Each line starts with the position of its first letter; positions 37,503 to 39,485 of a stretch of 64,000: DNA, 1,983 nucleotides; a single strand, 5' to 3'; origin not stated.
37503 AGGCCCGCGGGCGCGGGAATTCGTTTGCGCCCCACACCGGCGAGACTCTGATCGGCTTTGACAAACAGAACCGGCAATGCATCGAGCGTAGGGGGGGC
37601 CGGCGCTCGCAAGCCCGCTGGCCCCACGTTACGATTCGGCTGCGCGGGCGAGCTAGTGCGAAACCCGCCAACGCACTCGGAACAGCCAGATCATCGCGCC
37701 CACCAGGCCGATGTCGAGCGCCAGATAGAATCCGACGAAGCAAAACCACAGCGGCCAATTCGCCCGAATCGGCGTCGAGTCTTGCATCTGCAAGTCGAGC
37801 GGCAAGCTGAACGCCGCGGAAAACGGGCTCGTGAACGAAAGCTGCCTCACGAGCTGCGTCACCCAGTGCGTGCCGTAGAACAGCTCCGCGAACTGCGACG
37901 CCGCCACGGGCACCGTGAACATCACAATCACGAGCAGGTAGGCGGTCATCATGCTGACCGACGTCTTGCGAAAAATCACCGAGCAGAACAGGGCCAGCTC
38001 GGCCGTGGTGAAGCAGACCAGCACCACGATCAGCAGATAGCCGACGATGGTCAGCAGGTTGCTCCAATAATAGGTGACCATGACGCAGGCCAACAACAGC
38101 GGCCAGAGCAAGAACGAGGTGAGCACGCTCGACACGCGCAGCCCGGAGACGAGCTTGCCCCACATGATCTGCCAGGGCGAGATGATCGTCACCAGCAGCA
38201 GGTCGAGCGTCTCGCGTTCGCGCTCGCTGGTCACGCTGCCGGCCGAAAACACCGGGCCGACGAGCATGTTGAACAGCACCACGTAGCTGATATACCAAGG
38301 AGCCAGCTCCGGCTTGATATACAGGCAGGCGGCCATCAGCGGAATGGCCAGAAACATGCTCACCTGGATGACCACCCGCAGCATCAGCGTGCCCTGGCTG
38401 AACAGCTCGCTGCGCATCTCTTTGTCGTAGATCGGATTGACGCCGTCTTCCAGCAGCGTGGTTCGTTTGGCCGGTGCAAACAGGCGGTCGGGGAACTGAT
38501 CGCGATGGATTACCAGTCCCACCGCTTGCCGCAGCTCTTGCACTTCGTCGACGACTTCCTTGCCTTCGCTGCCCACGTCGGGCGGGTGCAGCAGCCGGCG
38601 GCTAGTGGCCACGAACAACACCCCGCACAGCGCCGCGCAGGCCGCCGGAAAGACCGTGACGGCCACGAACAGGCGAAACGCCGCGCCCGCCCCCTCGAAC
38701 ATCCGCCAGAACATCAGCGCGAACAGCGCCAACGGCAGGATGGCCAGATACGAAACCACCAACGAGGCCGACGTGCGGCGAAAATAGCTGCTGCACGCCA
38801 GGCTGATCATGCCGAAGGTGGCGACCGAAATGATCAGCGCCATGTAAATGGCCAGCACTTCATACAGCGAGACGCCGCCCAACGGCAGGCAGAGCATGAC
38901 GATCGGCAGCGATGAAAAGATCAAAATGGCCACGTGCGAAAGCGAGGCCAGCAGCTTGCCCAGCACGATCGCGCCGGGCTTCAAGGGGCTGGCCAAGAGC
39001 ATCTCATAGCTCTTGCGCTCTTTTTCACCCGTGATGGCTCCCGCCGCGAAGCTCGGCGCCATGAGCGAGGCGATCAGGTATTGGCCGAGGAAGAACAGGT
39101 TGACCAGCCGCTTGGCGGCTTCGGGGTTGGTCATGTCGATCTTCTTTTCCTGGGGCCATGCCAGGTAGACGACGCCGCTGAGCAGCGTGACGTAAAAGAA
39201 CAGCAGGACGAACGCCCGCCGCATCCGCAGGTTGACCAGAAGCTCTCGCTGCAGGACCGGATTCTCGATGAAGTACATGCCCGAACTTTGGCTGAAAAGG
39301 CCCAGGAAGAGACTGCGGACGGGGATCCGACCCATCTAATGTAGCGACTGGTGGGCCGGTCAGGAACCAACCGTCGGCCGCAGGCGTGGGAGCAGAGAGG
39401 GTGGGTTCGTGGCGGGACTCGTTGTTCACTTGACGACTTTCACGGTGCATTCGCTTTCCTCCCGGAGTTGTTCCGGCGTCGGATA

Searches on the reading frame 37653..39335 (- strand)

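Call 46: search_protein_families(library=pfam, proteins=[window:37653-39335:-], max_evalue=0.0001)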
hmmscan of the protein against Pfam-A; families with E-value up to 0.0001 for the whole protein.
window:37653-39335:- (560 aa): 2 families
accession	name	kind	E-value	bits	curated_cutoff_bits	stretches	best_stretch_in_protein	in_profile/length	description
PF12679.13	ABC2_membrane_2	-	8.7e-25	88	27.2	2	337-531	72-261/283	ABC-2 family transporter protein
PF12698.13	ABC2_membrane_3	-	1.8e-15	57.3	31.6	2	69-222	152-305/347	ABC-2 family transporter protein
